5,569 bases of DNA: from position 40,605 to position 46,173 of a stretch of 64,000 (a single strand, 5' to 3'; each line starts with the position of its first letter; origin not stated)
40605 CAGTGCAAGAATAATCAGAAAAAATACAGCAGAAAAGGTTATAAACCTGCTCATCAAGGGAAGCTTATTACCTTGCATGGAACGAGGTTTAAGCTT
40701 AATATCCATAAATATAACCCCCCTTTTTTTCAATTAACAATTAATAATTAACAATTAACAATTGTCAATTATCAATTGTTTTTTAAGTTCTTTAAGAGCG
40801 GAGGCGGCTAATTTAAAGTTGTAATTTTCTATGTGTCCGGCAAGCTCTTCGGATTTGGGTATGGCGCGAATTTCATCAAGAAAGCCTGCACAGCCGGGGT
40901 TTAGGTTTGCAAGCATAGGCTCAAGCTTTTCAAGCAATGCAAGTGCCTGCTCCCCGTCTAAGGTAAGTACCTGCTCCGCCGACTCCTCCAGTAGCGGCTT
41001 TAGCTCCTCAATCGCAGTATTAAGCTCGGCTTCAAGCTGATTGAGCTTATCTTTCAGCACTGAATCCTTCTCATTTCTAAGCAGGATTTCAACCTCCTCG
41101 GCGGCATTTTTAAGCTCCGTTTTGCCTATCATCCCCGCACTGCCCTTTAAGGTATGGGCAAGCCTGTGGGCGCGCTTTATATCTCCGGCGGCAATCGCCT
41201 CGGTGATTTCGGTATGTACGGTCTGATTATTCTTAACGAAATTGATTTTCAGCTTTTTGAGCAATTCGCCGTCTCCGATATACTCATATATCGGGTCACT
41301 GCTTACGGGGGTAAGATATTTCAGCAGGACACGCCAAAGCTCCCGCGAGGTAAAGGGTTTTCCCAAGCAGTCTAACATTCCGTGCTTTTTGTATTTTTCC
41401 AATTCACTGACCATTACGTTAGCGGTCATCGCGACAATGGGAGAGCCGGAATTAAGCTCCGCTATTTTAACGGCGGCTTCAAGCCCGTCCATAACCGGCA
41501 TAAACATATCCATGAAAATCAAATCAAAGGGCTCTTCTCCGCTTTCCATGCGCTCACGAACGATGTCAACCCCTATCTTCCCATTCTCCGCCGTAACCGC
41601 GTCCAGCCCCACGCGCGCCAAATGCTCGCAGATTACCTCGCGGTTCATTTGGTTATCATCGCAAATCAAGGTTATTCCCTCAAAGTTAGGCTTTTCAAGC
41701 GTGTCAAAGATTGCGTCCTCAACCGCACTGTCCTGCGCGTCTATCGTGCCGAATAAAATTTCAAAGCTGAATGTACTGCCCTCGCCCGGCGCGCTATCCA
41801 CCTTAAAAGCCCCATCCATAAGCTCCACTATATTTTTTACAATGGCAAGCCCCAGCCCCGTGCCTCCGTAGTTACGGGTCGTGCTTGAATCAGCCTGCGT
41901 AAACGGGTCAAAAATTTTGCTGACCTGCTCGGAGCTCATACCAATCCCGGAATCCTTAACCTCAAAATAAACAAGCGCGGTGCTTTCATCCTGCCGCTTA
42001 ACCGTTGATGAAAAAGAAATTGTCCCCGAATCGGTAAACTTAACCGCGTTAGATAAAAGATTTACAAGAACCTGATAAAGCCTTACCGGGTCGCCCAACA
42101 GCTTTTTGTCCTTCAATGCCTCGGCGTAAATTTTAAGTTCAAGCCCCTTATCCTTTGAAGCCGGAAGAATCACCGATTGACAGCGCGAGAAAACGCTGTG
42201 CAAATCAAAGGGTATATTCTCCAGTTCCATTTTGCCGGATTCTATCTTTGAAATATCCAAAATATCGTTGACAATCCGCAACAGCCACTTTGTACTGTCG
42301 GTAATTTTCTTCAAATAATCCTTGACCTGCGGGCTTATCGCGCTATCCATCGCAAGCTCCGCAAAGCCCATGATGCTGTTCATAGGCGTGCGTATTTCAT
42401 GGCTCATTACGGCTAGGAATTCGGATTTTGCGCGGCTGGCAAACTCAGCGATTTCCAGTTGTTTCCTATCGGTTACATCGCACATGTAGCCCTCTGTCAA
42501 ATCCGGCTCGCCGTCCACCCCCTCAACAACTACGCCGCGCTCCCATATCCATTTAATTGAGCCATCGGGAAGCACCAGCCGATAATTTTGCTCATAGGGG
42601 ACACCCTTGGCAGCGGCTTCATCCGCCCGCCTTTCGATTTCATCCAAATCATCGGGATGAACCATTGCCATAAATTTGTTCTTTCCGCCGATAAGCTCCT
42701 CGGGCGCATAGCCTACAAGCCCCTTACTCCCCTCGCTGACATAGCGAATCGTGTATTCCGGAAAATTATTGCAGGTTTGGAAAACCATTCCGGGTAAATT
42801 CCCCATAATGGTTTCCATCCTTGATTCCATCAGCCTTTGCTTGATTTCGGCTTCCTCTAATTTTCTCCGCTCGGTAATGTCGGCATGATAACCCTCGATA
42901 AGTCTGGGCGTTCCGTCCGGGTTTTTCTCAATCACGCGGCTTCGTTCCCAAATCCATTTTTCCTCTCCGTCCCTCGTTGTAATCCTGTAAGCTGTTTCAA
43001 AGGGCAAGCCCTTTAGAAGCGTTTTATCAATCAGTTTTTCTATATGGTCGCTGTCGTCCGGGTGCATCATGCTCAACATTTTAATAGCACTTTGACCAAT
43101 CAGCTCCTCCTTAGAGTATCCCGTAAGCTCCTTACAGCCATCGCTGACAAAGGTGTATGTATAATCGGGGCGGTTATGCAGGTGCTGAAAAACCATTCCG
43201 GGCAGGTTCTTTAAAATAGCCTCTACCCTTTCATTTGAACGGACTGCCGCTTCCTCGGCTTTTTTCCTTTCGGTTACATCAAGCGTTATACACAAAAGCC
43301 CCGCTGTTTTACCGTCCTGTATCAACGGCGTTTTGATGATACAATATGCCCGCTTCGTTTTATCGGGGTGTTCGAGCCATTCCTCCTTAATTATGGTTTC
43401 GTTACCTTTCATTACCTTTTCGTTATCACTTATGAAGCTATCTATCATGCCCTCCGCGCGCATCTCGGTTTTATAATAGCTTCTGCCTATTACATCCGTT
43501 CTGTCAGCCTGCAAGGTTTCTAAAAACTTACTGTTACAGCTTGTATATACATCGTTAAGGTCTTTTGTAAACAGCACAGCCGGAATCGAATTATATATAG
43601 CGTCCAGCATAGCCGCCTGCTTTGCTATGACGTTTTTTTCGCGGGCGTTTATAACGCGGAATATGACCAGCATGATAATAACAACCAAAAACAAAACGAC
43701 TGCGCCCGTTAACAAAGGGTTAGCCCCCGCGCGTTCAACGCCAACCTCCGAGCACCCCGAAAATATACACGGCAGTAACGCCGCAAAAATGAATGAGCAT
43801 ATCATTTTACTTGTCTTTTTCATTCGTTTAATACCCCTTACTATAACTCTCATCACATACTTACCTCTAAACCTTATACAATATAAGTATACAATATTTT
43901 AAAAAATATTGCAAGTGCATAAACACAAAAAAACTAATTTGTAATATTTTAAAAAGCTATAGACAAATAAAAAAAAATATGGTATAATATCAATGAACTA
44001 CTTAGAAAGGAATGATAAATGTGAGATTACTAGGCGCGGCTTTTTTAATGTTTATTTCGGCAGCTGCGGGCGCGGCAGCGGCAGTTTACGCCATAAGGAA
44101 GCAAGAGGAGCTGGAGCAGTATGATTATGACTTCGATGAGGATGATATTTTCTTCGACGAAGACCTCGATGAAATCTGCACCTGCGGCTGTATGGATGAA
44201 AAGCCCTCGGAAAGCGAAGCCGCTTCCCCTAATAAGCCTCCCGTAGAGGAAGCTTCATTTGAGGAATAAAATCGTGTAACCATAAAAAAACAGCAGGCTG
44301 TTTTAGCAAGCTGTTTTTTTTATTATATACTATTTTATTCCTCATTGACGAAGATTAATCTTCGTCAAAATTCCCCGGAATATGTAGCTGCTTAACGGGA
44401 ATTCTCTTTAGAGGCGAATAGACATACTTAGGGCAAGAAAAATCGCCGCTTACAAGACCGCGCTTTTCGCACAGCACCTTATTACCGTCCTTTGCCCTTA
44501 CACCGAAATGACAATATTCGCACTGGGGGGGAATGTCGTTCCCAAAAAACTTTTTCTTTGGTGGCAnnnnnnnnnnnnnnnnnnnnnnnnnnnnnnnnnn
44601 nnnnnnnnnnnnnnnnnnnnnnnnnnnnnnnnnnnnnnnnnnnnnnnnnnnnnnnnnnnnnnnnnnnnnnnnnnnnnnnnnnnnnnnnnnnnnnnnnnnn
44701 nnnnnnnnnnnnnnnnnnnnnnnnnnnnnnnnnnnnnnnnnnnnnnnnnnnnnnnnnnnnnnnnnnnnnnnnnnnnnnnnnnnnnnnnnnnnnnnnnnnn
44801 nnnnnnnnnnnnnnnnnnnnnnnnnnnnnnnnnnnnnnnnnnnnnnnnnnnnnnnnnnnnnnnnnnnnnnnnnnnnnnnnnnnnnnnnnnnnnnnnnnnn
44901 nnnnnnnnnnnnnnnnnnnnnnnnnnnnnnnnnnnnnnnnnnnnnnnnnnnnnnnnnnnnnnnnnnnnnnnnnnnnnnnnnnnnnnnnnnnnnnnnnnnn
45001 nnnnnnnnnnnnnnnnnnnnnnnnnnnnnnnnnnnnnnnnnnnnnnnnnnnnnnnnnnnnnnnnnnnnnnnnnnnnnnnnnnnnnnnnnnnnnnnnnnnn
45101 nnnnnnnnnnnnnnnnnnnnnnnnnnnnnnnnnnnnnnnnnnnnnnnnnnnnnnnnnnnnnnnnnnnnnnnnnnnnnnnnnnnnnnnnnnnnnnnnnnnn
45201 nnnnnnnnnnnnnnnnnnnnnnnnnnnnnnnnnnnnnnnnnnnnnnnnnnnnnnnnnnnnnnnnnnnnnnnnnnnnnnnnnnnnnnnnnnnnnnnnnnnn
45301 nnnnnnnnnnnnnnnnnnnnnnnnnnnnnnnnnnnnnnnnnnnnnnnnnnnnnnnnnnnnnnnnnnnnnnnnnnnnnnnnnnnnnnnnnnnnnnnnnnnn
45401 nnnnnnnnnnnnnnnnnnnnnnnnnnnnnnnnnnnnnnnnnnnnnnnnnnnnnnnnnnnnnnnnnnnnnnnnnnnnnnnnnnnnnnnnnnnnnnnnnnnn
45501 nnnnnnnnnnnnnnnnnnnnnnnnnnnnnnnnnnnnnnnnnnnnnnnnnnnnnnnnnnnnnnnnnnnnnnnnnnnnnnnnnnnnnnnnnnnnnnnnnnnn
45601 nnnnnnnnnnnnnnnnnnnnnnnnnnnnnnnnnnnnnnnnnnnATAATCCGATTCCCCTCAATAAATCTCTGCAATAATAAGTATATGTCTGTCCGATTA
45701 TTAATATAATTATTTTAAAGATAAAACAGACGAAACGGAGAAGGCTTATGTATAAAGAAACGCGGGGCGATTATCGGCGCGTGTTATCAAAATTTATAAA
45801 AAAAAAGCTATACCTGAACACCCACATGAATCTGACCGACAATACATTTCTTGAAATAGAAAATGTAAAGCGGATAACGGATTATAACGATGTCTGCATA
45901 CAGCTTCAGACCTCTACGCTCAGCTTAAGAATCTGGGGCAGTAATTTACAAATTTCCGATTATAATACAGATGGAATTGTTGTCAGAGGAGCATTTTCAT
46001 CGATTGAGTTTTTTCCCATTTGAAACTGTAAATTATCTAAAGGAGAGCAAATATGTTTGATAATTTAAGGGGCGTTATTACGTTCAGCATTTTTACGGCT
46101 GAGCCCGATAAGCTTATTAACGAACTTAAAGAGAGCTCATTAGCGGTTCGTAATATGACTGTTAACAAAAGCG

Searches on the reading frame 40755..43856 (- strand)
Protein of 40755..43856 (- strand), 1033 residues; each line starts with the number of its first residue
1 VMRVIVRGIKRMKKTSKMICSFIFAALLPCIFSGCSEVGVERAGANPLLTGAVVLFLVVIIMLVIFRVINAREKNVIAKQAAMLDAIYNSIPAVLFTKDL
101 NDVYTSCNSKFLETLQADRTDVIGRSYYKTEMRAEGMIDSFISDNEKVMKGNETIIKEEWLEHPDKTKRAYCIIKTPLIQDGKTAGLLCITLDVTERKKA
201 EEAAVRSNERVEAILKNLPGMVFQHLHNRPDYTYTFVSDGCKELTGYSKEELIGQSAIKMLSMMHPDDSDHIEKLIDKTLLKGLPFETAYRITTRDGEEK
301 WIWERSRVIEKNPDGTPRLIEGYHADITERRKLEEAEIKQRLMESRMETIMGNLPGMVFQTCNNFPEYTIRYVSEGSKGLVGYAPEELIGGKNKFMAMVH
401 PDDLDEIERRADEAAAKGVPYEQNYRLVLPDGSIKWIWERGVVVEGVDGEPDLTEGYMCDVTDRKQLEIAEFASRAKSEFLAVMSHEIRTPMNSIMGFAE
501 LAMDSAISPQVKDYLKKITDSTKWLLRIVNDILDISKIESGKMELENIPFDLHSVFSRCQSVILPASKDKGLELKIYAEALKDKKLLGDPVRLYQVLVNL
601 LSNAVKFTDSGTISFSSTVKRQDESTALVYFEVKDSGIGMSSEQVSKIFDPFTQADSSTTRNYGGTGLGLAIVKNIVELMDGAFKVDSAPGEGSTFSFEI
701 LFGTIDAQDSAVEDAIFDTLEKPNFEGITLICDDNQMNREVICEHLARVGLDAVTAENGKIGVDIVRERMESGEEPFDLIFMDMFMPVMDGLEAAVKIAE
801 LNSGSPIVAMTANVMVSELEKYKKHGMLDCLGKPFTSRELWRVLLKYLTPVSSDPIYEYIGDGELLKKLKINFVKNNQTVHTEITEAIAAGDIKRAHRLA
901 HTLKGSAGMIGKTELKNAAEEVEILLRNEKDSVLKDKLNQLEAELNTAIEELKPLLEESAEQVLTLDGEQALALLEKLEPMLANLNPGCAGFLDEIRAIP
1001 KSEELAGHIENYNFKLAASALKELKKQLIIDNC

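Call 77: search_protein_families(library=pfam, proteins=[window:40755-43856:-], max_evalue=1e-8)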
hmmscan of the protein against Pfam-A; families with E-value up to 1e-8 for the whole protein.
window:40755-43856:- (1033 aa): 8 families
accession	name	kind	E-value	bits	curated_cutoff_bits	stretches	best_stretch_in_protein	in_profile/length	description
PF08447.18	PAS_3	-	4.5e-41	139.5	25.6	2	372-457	3-88/89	PAS fold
PF02518.31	HATPase_c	-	9.8e-29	100.5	26.4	1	588-700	1-107/111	Histidine kinase-, DNA gyrase B-, and HSP90-like ATPase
PF08448.16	PAS_4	-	4.2e-24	85.4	23.1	1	89-198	2-109/110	PAS fold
PF00512.31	HisKA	-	2.7e-22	79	26.9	1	476-541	1-66/66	His Kinase A (phospho-acceptor) domain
PF00072.30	Response_reg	-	7.6e-20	71.6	30.2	1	730-841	2-107/111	Response regulator receiver domain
PF13426.13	PAS_9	-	1.3e-14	54.8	27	0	229-329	8-103/103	PAS domain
PF01627.28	Hpt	-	4.4e-13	49.7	24.6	1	872-948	5-81/84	Hpt domain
PF00989.32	PAS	-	4.4e-11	43.2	22.6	0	83-193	2-112/113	PAS fold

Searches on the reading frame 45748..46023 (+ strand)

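Call 59: search_protein_families(library=pfam, proteins=[window:45748-46023:+])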
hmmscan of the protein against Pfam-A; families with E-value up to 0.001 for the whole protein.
window:45748-46023:+ (91 aa): 1 family
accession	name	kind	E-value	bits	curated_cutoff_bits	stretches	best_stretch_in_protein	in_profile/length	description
PF07873.16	YabP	-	5.5e-16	58.6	27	1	26-88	2-64/64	YabP family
